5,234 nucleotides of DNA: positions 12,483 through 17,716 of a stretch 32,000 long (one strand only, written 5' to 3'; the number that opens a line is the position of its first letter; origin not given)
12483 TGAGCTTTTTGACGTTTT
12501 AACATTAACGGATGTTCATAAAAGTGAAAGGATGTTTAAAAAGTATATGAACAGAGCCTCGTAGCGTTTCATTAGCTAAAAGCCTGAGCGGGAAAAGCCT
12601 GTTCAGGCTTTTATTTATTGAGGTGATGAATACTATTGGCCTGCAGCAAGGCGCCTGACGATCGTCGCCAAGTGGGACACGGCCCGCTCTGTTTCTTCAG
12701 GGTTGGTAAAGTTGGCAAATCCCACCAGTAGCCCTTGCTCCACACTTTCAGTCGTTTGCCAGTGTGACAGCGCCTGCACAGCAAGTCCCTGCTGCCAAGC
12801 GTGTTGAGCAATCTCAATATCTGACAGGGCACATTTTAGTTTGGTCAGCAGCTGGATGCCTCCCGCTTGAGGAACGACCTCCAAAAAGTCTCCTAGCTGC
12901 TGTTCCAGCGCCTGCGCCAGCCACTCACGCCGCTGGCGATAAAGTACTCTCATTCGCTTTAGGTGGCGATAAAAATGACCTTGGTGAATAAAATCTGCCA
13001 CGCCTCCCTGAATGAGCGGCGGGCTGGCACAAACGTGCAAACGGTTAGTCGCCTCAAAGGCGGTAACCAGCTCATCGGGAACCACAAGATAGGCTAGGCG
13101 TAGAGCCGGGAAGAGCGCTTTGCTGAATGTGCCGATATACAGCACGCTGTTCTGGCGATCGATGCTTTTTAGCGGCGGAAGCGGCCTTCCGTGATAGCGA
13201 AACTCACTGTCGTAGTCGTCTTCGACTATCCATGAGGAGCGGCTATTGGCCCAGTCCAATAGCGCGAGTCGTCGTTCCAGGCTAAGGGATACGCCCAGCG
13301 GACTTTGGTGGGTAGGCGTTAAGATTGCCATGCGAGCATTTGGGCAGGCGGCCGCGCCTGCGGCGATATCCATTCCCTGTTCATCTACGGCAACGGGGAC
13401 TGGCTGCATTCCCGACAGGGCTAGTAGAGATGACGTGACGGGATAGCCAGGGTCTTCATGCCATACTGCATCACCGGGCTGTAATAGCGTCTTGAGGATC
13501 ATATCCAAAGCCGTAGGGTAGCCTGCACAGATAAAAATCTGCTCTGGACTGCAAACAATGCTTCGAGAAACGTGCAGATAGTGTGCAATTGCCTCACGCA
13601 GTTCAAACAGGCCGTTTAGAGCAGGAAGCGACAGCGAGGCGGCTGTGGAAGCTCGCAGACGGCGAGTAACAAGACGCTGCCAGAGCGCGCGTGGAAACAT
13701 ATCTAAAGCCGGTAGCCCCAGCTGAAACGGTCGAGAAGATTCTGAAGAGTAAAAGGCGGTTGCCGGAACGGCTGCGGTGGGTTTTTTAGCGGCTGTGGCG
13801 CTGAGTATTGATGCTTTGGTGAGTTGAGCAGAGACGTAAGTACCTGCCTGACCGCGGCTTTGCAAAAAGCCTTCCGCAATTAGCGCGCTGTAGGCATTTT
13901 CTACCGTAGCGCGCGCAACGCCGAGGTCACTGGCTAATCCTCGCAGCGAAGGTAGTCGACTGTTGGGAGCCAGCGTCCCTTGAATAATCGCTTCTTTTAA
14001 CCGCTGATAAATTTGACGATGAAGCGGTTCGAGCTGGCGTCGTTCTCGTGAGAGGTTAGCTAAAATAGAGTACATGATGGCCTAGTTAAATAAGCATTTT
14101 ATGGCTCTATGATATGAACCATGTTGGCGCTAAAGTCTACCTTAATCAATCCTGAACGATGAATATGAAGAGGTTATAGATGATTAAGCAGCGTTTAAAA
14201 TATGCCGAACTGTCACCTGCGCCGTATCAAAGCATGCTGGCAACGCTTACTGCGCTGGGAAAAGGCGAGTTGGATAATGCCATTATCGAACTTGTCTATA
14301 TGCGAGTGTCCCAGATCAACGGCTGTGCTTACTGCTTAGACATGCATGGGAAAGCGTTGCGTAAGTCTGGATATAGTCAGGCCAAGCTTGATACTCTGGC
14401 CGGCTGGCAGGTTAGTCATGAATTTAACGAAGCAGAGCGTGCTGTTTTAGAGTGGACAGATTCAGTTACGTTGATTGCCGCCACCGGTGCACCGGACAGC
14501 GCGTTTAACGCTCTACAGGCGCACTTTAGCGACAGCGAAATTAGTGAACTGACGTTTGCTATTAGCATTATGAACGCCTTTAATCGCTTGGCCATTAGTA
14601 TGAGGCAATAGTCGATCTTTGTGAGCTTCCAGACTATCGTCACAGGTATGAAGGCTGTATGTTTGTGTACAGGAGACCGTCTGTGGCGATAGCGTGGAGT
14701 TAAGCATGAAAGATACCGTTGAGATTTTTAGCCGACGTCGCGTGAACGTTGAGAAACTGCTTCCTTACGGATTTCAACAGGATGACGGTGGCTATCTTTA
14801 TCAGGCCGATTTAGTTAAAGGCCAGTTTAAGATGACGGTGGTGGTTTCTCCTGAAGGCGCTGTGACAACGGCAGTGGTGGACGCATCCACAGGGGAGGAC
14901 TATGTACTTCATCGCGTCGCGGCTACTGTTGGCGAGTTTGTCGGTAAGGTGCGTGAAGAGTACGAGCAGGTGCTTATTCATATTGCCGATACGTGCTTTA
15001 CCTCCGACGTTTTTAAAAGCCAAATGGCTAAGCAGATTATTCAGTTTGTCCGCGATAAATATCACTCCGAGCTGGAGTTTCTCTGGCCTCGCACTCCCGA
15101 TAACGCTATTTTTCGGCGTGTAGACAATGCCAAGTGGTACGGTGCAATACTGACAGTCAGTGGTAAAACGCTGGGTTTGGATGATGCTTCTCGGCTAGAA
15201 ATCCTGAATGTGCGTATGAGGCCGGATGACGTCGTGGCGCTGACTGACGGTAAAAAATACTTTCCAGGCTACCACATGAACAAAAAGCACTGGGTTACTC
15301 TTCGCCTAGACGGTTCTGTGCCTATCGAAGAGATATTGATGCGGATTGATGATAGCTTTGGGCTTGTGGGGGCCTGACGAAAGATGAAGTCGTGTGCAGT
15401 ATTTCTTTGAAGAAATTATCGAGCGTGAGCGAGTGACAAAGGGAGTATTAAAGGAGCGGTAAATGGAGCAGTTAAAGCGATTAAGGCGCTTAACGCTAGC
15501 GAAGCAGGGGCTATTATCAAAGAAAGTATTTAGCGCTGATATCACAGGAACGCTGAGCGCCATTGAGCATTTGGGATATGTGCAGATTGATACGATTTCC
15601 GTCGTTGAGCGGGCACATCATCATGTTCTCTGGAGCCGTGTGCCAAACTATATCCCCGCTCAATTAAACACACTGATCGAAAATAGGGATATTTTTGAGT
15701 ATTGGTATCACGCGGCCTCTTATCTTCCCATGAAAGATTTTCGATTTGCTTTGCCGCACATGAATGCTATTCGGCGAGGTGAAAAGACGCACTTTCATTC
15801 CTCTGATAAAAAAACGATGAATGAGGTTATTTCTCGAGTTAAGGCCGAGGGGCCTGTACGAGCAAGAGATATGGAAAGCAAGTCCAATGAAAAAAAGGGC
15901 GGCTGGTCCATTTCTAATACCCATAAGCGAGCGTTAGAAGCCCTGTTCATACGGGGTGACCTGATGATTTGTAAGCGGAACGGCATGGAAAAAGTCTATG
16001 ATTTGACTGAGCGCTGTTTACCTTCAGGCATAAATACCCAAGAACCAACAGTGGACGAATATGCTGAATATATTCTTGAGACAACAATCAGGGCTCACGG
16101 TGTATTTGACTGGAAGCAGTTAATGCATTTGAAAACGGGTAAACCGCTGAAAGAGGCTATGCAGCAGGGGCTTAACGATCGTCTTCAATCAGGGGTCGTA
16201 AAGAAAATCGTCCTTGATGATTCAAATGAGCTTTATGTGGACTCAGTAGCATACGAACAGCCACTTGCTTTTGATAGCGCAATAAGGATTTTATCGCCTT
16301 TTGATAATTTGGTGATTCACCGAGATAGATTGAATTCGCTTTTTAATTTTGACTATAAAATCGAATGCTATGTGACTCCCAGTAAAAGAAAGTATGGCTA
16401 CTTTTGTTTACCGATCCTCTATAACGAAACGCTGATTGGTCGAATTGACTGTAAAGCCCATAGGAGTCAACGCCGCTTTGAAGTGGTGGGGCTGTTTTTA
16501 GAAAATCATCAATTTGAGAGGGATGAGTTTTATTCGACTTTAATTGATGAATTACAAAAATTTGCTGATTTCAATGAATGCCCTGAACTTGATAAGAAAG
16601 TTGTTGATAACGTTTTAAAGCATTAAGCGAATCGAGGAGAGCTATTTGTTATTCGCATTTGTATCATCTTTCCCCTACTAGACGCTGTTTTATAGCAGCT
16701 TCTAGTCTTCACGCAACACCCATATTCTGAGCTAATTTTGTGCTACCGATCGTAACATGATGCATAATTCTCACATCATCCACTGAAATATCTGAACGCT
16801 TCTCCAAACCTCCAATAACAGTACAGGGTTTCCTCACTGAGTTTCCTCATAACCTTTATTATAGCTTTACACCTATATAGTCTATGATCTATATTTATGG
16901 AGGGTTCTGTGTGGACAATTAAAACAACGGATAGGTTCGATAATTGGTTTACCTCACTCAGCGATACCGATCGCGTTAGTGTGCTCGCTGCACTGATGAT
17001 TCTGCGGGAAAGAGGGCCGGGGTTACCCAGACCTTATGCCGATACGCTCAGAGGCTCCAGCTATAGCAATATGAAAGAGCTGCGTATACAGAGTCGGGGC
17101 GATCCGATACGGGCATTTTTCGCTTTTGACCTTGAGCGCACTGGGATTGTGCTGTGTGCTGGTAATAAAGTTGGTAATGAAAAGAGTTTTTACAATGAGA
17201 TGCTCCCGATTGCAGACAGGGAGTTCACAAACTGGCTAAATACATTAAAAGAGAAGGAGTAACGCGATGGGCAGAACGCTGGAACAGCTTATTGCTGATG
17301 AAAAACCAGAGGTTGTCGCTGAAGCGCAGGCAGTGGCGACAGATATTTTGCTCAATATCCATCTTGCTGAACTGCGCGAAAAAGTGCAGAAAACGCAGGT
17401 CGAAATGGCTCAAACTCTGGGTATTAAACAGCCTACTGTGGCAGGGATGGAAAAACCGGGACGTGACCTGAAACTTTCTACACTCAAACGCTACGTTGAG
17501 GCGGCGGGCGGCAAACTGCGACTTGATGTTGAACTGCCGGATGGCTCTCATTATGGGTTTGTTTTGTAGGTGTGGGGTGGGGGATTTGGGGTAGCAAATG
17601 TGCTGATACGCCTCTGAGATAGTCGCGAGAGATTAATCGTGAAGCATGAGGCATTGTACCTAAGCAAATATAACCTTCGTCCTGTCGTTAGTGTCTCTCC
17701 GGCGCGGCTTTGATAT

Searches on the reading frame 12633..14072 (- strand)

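Call 22: search_protein_families(library=pfam, proteins=[window:12633-14072:-], max_evalue=0.001)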
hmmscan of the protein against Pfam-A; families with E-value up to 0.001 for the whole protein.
window:12633-14072:- (479 aa): 2 families
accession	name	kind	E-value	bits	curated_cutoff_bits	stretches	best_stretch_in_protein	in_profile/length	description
PF00155.27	Aminotran_1_2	-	1.5e-25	90.6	19.7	1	148-454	37-348/361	Aminotransferase class I and II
PF00392.27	GntR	-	6.1e-18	64.7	27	1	18-80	2-64/64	Bacterial regulatory proteins, gntR family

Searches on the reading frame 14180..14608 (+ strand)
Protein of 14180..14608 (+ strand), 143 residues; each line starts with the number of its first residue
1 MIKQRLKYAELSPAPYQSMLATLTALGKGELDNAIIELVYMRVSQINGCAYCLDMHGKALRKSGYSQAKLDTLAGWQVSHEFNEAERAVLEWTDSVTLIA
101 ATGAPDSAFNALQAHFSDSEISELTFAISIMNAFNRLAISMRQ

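Call 22: search_protein_families(library=pfam, proteins=[window:14180-14608:+], max_evalue=0.001)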
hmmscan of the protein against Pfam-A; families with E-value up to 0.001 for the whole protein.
window:14180-14608:+ (143 aa): 1 family
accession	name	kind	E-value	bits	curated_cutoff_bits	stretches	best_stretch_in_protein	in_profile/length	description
PF02627.25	CMD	-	9.5e-19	67.6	23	1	18-94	6-83/84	Carboxymuconolactone decarboxylase family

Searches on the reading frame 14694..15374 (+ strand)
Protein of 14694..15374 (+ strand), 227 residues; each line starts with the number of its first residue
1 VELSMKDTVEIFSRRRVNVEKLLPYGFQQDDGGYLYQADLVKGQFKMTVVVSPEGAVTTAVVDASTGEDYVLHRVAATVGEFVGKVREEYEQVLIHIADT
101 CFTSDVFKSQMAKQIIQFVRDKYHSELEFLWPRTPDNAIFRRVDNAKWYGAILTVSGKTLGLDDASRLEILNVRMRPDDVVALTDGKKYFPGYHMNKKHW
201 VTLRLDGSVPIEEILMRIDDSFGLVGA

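Call 22: search_protein_families(library=pfam, proteins=[window:14694-15374:+], max_evalue=0.001)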
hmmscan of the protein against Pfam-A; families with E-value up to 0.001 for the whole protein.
window:14694-15374:+ (227 aa): 1 family
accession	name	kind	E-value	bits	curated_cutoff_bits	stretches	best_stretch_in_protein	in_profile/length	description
PF04237.18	YjbR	-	1e-14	55.4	30.1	1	122-223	3-87/88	YjbR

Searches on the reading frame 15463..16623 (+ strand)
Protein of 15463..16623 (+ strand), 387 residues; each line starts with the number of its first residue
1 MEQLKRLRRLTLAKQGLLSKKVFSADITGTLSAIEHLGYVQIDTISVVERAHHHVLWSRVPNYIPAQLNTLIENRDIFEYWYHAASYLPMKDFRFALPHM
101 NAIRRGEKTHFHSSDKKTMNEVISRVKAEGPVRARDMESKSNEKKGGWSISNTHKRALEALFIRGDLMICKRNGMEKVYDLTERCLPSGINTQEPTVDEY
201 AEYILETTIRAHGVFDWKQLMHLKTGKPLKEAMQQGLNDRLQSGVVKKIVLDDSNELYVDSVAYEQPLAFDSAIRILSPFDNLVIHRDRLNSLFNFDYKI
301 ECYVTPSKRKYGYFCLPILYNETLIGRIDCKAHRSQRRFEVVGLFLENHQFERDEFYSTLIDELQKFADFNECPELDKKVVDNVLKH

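Call 22: search_protein_families(library=pfam, proteins=[window:15463-16623:+], max_evalue=0.001)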
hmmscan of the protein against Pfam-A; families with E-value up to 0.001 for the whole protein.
window:15463-16623:+ (387 aa): 1 family
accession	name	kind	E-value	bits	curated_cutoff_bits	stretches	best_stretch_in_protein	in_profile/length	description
PF06224.18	AlkZ-like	-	8.5e-58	197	25.9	1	34-356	1-315/329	DNA glycosylase AlkZ-like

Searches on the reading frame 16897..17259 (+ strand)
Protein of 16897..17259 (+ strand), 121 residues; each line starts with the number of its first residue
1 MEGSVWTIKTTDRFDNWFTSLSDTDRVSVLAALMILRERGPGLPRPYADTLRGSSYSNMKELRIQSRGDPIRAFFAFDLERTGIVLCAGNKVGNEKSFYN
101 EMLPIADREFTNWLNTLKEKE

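Call 22: search_protein_families(library=pfam, proteins=[window:16897-17259:+], max_evalue=0.001)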
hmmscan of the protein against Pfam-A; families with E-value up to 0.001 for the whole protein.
window:16897-17259:+ (121 aa): 1 family
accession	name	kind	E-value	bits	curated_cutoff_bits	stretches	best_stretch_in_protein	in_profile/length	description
PF05973.20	Gp49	-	9.7e-20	70.9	23.9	1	16-110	1-89/90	Phage derived protein Gp49-like (DUF891)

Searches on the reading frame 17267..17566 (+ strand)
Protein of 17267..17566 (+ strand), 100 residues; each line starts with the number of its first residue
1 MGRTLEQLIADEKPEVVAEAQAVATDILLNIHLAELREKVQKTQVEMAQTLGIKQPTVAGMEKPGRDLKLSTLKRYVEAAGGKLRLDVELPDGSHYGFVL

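Call 22: search_protein_families(library=pfam, proteins=[window:17267-17566:+], max_evalue=0.001)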
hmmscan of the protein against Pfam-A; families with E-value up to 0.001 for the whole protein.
window:17267-17566:+ (100 aa): 3 families
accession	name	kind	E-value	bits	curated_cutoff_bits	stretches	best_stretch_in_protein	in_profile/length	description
PF01381.28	HTH_3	-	4.6e-06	27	23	1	33-81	1-49/55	Helix-turn-helix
PF13560.12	HTH_31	-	0.00025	21.7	27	1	32-81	5-55/64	Helix-turn-helix domain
PF13744.12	HTH_37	-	0.00041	20.5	27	1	32-88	22-79/80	Helix-turn-helix domain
